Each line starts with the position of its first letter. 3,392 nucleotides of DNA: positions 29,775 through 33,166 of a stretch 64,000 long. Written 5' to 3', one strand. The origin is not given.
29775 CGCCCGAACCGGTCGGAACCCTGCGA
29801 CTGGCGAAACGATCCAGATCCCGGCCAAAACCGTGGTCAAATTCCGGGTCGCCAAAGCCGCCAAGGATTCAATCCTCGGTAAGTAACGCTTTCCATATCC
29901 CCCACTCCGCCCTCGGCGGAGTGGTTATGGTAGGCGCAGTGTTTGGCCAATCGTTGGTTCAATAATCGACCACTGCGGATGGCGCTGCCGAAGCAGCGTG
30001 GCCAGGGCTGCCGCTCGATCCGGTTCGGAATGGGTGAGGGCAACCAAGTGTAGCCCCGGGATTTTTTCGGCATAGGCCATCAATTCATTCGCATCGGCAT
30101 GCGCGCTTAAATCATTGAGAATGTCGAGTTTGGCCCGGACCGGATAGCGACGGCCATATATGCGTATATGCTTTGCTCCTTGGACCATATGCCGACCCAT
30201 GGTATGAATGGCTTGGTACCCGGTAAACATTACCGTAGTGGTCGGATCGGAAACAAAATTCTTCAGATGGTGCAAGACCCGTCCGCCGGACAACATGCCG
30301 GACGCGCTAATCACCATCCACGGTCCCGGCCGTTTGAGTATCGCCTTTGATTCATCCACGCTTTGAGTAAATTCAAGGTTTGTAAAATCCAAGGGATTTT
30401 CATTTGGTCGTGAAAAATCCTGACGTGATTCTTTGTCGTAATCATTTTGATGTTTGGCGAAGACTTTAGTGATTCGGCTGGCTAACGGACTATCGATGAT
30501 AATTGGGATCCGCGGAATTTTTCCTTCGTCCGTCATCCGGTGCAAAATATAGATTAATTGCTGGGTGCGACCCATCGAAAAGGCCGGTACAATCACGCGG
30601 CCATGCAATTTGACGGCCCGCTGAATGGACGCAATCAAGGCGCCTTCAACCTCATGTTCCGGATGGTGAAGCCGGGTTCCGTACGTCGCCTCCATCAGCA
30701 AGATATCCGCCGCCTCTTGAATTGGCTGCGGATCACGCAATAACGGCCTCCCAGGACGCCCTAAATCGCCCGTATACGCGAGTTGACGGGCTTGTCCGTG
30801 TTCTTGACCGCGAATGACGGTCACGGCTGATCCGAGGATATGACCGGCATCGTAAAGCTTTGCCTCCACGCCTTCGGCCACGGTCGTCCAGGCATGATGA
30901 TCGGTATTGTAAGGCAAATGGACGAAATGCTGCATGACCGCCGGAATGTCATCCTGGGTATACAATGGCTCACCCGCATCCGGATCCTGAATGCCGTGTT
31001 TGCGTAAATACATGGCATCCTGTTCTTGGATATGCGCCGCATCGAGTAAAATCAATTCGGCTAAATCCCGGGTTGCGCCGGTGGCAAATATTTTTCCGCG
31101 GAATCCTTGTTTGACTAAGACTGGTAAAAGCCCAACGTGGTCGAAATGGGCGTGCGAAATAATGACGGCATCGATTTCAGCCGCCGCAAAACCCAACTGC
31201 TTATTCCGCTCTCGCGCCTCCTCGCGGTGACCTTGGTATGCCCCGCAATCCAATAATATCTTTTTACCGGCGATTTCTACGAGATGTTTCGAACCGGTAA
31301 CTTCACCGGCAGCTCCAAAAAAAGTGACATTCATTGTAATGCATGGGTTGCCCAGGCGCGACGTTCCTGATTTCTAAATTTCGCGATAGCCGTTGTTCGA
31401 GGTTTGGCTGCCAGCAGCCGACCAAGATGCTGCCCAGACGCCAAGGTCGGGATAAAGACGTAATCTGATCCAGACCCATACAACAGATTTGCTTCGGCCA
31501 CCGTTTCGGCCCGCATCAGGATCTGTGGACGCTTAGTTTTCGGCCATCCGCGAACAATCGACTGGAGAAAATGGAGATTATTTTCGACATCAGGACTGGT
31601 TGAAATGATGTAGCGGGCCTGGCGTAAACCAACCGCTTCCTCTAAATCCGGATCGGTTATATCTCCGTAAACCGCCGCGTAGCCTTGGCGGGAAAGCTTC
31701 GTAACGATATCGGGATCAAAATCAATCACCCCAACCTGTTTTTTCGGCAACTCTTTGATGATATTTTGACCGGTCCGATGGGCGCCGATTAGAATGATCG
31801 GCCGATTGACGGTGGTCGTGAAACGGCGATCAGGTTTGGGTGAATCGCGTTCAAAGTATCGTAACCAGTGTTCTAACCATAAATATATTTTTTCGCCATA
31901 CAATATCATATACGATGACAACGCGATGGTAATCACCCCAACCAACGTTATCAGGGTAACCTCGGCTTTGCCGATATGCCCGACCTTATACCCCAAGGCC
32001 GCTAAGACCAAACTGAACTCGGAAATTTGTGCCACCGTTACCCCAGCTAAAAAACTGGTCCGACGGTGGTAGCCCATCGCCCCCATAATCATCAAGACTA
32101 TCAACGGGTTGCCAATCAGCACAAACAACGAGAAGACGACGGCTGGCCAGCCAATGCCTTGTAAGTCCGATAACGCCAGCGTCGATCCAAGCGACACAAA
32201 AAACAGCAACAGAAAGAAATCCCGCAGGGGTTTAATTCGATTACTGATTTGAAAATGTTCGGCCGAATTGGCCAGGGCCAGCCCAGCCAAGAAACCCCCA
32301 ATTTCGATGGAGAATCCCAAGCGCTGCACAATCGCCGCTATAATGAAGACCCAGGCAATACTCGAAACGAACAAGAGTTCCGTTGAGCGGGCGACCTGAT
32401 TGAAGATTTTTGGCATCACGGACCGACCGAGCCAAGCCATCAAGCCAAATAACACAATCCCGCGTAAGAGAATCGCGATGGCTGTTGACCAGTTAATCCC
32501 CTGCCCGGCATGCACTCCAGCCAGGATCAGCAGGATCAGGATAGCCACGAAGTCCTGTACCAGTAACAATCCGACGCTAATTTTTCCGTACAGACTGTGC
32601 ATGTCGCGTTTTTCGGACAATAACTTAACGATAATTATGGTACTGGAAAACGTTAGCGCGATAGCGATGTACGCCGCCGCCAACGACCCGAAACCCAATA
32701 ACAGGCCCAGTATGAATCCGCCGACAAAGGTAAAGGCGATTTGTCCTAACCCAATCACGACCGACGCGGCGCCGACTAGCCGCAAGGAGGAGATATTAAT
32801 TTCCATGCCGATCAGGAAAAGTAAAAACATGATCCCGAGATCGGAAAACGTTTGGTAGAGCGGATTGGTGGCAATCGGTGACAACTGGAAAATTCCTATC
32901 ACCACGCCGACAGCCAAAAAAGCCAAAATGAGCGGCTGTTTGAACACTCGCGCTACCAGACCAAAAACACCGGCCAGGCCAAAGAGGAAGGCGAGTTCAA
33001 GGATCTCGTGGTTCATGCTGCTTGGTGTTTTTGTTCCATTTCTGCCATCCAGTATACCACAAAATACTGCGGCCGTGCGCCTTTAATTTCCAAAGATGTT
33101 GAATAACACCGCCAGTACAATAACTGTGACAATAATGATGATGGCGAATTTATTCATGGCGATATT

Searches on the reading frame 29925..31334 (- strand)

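Call 41: search_protein_families(library=pfam, proteins=[window:29925-31334:-])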
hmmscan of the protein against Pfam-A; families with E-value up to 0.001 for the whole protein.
window:29925-31334:- (469 aa): 5 families
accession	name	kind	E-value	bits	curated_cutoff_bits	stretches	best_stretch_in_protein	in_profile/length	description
PF10996.14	Beta-Casp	-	9.2e-37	126.7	27.7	1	257-382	1-119/120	Beta-Casp domain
PF00753.33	Lactamase_B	-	1.9e-14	54.5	22.7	1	18-250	10-194/196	Metallo-beta-lactamase superfamily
PF16661.11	Lactamase_B_6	-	2.3e-13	50.4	27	1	18-176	1-151/193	Metallo-beta-lactamase superfamily domain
PF12706.13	Lactamase_B_2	-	8.7e-10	39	27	1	25-218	2-166/200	Beta-lactamase superfamily domain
PF07521.17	RMMBL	-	1.5e-09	38.2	21.6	1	397-452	2-56/63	Zn-dependent metallo-hydrolase RNA specificity domain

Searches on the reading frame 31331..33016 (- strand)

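Call 41: search_protein_families(library=pfam, proteins=[window:31331-33016:-])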
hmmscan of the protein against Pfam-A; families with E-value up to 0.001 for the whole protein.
window:31331-33016:- (561 aa): 2 families
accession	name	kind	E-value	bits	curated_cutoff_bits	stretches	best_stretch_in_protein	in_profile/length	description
PF00999.27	Na_H_Exchanger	-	1.9e-52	178.9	26.2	1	17-366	6-364/375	Sodium/hydrogen exchanger, transmembrane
PF02254.24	TrkA_N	-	1.2e-18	68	23.8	1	407-523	1-116/116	TrkA-N domain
